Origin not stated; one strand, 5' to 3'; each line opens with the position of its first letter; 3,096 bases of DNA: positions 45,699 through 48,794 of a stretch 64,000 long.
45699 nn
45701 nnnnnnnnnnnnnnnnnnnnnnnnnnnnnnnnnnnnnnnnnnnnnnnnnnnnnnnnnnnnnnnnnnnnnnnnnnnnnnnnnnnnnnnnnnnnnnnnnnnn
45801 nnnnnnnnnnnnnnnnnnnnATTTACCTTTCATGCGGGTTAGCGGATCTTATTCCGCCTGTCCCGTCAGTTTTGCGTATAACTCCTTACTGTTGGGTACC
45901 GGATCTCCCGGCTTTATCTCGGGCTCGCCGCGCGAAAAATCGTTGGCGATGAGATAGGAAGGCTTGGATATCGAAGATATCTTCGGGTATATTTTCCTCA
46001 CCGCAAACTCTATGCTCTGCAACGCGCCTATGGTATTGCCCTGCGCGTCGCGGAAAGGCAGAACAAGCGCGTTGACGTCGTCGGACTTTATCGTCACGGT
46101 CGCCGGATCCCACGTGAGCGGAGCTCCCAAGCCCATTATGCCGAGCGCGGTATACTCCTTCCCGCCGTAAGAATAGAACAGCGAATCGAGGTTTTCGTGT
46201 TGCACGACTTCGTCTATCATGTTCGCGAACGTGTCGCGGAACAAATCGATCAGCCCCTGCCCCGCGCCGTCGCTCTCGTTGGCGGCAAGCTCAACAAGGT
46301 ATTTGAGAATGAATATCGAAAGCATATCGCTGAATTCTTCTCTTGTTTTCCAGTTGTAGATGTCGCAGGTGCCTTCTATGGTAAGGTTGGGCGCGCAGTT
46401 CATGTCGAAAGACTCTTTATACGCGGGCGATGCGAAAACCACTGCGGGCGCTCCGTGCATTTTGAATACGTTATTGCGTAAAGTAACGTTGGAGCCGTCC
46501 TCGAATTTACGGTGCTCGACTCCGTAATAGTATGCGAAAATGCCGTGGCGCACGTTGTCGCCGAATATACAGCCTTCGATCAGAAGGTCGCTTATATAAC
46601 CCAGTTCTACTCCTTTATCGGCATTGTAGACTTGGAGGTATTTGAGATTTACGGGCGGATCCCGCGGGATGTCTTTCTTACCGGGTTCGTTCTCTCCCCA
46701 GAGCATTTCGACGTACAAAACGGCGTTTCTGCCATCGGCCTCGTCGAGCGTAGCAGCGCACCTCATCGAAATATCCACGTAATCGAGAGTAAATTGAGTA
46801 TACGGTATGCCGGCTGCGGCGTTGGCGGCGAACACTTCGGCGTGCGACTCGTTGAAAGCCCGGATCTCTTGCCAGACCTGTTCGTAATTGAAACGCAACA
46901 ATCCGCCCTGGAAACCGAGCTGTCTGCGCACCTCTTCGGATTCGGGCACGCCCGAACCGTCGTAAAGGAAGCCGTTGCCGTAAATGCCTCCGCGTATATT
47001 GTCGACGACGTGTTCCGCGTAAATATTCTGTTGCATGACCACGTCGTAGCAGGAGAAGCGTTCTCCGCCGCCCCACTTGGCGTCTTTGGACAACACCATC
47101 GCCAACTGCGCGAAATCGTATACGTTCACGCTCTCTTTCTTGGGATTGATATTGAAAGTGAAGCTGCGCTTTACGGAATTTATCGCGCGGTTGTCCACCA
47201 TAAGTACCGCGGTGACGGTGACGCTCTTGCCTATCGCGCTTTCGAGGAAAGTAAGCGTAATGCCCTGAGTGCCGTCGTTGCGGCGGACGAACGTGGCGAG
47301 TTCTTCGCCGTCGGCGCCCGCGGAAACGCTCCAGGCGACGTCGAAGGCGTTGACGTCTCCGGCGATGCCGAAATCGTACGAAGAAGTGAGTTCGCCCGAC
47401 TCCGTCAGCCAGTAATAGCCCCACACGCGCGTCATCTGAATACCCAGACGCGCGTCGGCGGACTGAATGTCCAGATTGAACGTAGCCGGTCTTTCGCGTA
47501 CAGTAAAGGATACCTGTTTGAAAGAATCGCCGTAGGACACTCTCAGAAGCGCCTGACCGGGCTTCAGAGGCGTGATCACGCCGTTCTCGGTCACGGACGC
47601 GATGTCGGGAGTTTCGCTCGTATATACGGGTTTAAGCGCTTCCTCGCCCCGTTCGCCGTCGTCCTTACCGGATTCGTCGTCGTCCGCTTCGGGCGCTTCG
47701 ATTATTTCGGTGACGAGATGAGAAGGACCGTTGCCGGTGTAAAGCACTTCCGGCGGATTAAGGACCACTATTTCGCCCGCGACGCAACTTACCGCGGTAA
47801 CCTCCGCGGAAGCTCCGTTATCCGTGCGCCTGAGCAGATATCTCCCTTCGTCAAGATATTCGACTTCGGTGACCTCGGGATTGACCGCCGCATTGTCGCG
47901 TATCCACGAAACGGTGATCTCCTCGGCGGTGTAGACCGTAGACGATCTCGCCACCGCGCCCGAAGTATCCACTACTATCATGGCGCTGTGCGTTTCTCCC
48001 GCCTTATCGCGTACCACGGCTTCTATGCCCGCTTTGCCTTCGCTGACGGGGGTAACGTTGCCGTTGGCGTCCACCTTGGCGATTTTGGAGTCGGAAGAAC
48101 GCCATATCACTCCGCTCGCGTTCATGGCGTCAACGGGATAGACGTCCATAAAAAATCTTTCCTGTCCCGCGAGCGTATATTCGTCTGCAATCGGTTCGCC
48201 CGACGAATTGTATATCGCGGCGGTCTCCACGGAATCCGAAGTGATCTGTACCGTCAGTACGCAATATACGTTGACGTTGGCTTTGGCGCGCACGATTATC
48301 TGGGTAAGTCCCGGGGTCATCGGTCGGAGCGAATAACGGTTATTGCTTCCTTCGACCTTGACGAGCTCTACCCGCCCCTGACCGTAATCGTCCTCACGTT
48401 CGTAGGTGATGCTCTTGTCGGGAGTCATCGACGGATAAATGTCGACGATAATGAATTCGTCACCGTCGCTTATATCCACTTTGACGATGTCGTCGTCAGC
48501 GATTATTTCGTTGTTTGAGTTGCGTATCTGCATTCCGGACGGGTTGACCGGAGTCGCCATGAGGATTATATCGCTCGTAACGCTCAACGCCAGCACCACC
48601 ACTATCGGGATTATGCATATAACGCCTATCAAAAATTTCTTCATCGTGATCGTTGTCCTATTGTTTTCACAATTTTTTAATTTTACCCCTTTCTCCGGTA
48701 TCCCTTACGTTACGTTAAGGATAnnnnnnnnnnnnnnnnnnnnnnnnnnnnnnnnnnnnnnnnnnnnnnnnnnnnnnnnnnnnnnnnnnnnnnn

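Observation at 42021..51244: Uncharacterised cluster: ABC exporter, two tandem membrane-anchored Ig-like/beta-helix proteins, an anchored unknown protein and MtnN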

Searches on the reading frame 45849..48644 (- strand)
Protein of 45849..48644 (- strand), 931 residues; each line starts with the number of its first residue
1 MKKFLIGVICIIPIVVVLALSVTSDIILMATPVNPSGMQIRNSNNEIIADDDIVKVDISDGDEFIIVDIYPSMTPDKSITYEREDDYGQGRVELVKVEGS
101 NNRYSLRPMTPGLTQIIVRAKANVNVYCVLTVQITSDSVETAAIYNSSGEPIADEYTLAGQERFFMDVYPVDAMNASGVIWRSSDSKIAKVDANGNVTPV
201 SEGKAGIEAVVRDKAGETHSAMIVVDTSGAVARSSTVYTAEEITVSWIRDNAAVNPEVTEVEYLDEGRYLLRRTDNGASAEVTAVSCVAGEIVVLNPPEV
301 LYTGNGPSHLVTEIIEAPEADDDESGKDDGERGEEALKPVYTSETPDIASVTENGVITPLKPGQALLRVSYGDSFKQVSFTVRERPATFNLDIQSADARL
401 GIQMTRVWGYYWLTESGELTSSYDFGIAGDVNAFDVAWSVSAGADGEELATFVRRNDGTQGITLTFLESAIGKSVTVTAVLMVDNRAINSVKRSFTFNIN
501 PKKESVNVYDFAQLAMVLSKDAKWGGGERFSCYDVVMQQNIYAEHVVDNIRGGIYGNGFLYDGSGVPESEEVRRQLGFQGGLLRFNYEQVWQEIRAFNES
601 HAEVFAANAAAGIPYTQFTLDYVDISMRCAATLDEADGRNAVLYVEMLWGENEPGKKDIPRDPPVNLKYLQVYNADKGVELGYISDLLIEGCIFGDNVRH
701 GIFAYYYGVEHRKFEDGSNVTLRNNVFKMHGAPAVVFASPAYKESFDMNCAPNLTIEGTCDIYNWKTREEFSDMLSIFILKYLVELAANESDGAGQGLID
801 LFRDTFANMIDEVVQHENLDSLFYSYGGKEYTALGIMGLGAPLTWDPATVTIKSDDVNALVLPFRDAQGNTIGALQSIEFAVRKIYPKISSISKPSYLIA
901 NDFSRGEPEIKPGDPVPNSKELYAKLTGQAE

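Call 4: search_protein_families(library=pfam, proteins=[window:45849-48644:-], max_evalue=0.1)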
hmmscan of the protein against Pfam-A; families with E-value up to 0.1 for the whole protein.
window:45849-48644:- (931 aa): 4 families
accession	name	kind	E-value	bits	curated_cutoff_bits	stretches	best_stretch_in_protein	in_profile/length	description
PF22359.2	Big-like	-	1.4e-13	51.3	27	1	341-383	5-47/48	Bacterial Ig-like domain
PF02368.24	Big_2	-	5.4e-12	45.9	22.8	1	166-214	24-71/79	Bacterial Ig-like domain (group 2)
PF21461.3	HL_N-beta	-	4.2e-06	26.9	27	1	341-373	16-46/57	Hyaluronate lyase, N-terminal beta-sheet domain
PF13229.12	Beta_helix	-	0.00037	20.6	25.9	1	674-737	67-120/158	Right handed beta helix region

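Call 6: search_protein_families(library=ncbifam, proteins=[window:45849-48644:-], max_evalue=0.01)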
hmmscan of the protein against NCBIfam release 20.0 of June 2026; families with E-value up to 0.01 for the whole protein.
window:45849-48644:- (931 aa): 0 families

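Call 85: search_protein_families(library=padloc, proteins=[window:45849-48644:-], max_evalue=0.001)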
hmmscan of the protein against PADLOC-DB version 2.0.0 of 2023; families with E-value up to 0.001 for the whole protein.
window:45849-48644:- (931 aa): 0 families
